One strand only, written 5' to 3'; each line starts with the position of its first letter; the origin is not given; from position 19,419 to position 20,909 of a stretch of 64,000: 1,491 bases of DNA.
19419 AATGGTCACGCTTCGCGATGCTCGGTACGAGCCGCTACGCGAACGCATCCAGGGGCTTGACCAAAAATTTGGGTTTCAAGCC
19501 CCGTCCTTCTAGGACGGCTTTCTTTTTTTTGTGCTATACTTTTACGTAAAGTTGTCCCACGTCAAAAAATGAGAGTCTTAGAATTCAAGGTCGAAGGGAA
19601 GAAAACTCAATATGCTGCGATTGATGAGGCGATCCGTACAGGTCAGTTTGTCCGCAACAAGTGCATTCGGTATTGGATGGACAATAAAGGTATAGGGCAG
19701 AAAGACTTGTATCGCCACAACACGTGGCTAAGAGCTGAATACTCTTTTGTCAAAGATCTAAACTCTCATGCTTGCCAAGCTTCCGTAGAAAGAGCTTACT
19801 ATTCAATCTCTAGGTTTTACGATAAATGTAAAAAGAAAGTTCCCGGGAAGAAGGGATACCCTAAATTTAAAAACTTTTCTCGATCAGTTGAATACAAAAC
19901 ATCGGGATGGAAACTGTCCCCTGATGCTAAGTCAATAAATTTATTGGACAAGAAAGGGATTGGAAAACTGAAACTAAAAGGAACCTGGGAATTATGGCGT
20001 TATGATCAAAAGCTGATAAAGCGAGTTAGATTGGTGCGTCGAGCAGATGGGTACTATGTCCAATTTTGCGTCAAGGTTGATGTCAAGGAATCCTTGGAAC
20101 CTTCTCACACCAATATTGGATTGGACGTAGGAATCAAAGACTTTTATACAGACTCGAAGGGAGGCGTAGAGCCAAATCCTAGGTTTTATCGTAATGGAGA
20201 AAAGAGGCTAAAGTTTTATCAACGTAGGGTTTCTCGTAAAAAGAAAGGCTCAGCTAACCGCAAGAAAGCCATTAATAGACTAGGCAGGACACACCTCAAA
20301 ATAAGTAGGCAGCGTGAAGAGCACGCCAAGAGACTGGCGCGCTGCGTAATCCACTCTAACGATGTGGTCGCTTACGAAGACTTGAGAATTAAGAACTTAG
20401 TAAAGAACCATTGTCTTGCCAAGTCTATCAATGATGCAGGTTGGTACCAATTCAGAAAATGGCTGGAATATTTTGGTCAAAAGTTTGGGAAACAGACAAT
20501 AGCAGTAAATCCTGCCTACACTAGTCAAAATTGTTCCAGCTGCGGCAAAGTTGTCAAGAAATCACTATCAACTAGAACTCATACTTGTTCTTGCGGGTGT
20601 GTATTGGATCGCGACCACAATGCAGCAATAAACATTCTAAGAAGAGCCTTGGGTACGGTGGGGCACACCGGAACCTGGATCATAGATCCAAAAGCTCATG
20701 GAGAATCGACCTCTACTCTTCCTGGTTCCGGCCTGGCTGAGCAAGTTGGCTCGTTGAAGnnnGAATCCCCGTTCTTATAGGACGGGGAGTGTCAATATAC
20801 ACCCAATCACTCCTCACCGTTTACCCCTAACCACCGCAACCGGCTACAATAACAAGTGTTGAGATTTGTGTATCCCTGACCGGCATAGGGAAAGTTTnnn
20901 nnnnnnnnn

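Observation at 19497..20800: Intact solo TnpB (RNA-guided nuclease) element with matching subterminal hairpins; a candidate omega-RNA at its 3' end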

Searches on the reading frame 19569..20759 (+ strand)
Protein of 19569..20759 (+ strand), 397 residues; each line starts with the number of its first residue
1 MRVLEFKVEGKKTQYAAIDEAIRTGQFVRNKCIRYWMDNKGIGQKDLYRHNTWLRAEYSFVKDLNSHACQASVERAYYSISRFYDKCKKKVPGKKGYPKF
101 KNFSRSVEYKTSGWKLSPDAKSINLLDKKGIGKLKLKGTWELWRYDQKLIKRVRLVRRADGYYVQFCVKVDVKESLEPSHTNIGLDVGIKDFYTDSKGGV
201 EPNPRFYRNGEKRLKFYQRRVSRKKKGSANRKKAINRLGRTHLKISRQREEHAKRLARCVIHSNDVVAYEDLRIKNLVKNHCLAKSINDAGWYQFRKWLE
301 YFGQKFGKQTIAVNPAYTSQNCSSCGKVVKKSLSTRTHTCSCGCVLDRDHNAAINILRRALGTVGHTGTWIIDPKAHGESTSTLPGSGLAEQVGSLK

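Call 3: search_protein_families(library=pfam, proteins=[window:19569-20759:+], max_evalue=0.01)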
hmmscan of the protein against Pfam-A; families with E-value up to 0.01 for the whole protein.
window:19569-20759:+ (397 aa): 2 families
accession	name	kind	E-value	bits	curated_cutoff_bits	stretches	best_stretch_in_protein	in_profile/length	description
PF07282.18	Cas12f1-like_TNB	-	2.5e-23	82.4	26.3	1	292-356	1-60/60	Cas12f1-like, TNB domain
PF01385.25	OrfB_IS605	-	3.7e-23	82.5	30.5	1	165-280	1-119/120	Probable transposase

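Call 5: search_solved_structures(query=window:19569-20759:+, max_evalue=0.001, show_alignments=2)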
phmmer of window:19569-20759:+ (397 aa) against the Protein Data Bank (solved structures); distinct sequences matched with E-value up to 0.001: 18.
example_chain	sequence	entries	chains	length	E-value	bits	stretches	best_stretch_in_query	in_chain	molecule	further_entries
9yyg_A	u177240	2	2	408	1.2e-46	162.8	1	57-369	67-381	AI-designed RNA-guided nuclease | AI-generated RNA-guided nuclease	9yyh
8bf8_A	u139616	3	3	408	1.1e-39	139.9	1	27-369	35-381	RNA-guided DNA endonuclease TnpB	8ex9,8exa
8h1j_A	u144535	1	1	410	1.1e-39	139.8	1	27-369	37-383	RNA-guided DNA endonuclease TnpB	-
8iaz_A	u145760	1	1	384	5e-22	81.8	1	12-358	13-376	Transposase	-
9jfo_A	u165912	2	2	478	1e-17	67.6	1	239-360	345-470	LaTranC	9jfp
9jfq_A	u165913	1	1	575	1.9e-17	66.7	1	239-360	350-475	LaTranC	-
9b0l_P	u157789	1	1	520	6.1e-17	65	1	162-360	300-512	TnpB-like protein L79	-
9j09_A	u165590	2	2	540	3.9e-15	59.1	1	156-360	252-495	Transposase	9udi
23vu_A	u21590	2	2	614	8.2e-08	35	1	294-361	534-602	UnCas12m4a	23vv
8j1j_A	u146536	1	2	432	5.3e-07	32.3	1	216-357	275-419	Transposase IS605 OrfB C-terminal domain-containing protein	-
8j12_A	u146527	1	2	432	1.2e-06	31.2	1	216-357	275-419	Transposase IS605 OrfB C-terminal domain-containing protein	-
8j3r_A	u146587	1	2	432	1.2e-06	31.1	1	216-357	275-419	Transposase IS605 OrfB C-terminal domain-containing protein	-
7wju_A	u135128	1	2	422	1.3e-06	31.1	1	216-357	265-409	OrfB_Zn_ribbon domain-containing protein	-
8dzj_A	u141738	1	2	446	1.4e-06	30.9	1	216-357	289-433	OrfB_Zn_ribbon domain-containing protein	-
8hr5_A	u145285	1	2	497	1.9e-06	30.5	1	222-357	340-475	Transposase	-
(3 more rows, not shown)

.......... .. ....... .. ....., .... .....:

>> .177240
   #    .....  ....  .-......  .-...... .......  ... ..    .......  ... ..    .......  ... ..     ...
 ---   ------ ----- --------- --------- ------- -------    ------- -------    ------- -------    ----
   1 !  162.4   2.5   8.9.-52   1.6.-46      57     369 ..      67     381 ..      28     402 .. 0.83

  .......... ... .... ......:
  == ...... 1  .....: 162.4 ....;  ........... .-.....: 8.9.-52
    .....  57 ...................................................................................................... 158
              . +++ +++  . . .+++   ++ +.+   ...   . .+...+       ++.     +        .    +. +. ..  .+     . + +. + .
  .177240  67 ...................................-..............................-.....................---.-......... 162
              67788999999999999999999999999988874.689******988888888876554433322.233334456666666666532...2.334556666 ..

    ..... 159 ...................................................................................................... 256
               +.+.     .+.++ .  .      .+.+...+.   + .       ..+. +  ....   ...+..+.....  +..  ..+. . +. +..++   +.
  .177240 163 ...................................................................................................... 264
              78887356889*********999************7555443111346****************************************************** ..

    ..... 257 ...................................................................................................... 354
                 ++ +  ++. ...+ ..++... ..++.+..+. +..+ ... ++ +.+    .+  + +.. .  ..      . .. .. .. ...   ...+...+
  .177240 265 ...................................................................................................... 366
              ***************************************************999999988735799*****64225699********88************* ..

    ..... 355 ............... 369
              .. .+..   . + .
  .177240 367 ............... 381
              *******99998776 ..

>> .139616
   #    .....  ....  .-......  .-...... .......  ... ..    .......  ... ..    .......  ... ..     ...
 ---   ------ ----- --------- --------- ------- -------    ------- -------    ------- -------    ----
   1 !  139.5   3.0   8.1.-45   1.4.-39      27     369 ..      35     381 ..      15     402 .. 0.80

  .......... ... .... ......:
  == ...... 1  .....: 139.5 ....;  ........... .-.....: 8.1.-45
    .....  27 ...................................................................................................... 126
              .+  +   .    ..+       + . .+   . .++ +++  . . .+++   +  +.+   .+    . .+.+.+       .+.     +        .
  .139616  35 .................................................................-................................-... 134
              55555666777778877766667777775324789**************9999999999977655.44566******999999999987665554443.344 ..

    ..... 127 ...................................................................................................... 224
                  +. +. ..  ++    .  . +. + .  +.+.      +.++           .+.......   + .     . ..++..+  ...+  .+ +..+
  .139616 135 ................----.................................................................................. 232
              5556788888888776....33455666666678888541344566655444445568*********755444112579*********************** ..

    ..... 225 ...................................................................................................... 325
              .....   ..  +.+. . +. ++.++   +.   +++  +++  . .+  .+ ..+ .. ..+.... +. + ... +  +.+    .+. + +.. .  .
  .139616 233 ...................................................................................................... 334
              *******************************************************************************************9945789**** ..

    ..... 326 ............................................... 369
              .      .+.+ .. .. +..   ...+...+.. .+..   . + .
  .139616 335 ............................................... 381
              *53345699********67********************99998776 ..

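Call 9: find_related_loci(query=window:19569-20759:+, collection=genome_contigs, flank=2500)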
Query window:19569-20759:+ (397 aa) in genome_contigs; peptide patterns used: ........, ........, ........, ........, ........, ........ (x = any residue, [..] = any of these).
549 stretches matched a pattern; 483 encode a relative of the query (tblastn E <= 1e-3); the best 80 are kept; 80 distinct loci.
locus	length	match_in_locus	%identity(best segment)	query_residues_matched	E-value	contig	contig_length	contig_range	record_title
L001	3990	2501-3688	91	1-396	0e+0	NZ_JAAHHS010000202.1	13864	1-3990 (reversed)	MAG: Moorena sp. SIO3H5 3H5_NODE_202, whole genome shotgun sequence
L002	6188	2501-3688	91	1-396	0e+0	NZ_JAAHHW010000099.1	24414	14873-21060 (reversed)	MAG: Moorena sp. SIO3I8 3I8_NODE_99, whole genome shotgun sequence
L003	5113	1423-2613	88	1-397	0e+0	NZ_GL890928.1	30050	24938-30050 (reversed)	Moorena producens 3L scf52019, whole genome shotgun sequence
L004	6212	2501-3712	87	1-396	0e+0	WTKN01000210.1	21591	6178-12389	MAG: Moorena sp. SS36440bin_2 NODE_130_length_21591_cov_30.581352, whole genome shotgun sequence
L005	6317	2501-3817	81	1-396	0e+0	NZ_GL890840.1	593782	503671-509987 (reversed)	Moorena producens 3L scf46079, whole genome shotgun sequence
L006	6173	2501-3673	87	1-391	0e+0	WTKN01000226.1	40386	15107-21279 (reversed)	MAG: Moorena sp. SS36440bin_2 NODE_61_length_40386_cov_32.091220, whole genome shotgun sequence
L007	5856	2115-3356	84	1-391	0e+0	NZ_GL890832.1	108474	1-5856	Moorena producens 3L scf46039, whole genome shotgun sequence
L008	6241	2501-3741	89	1-397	0e+0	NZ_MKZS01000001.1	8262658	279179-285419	Moorena bouillonii PNG strain PNG5-198 Ga0081470_101, whole genome shotgun sequence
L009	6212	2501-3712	82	1-389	0e+0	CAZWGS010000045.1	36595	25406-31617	MAG TPA_asm: uncultured bacterium isolate binchicken_co306_1 genome assembly, contig: NODE_93_length_36595_cov_14.653093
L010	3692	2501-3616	90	1-372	0e+0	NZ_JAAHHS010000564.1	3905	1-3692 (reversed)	MAG: Moorena sp. SIO3H5 3H5_NODE_564, whole genome shotgun sequence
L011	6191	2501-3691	76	1-397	0e+0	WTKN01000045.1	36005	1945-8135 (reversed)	MAG: Moorena sp. SS36440bin_2 NODE_72_length_36005_cov_32.514993, whole genome shotgun sequence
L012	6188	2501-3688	76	1-396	0e+0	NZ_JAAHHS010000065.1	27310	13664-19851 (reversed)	MAG: Moorena sp. SIO3H5 3H5_NODE_65, whole genome shotgun sequence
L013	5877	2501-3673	77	3-396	0e+0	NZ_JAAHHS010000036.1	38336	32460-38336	MAG: Moorena sp. SIO3H5 3H5_NODE_36, whole genome shotgun sequence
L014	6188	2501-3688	76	1-396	0e+0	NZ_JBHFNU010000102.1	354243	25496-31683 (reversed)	Aerosakkonema sp. BLCC-F183 bin1.fa-102, whole genome shotgun sequence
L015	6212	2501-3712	75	1-396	0e+0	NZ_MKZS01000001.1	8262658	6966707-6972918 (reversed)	Moorena bouillonii PNG strain PNG5-198 Ga0081470_101, whole genome shotgun sequence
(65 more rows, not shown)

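Call 41: search_protein_families(library=ncbifam, proteins=[window:19569-20759:+], max_evalue=0.001)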
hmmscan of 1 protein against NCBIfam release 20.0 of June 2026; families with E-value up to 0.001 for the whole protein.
window:19569-20759:+ (397 aa): 6 families
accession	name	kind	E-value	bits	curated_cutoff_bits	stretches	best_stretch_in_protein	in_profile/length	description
NF040570.1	guided_TnpB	subfamily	1.4e-80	271.5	100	1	6-359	3-389/389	RNA-guided endonuclease TnpB family protein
NF038281.1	IS200_TnpB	exception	3.4e-65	220.5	425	1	4-361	4-360/360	IS200/IS605 family element RNA-guided endonuclease TnpB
NF038192.1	V_cas_c2c8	exception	3.9e-37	128.5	350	1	84-331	166-456/457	type V CRISPR-associated protein C2c8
NF038280.1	IS607_TnpB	exception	2.6e-33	115.6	350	1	88-381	103-414/431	IS607 family element RNA-guided endonuclease TnpB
NF049972.1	CRISPR_Cas12f2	exception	1.8e-16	60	450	1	149-361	296-520/524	type V CRISPR-associated effector Cas12f2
TIGR01766.2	TIGR01766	domain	3.4e-08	33.9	32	1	253-319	13-82/82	IS200/IS605 family accessory protein TnpB-related protein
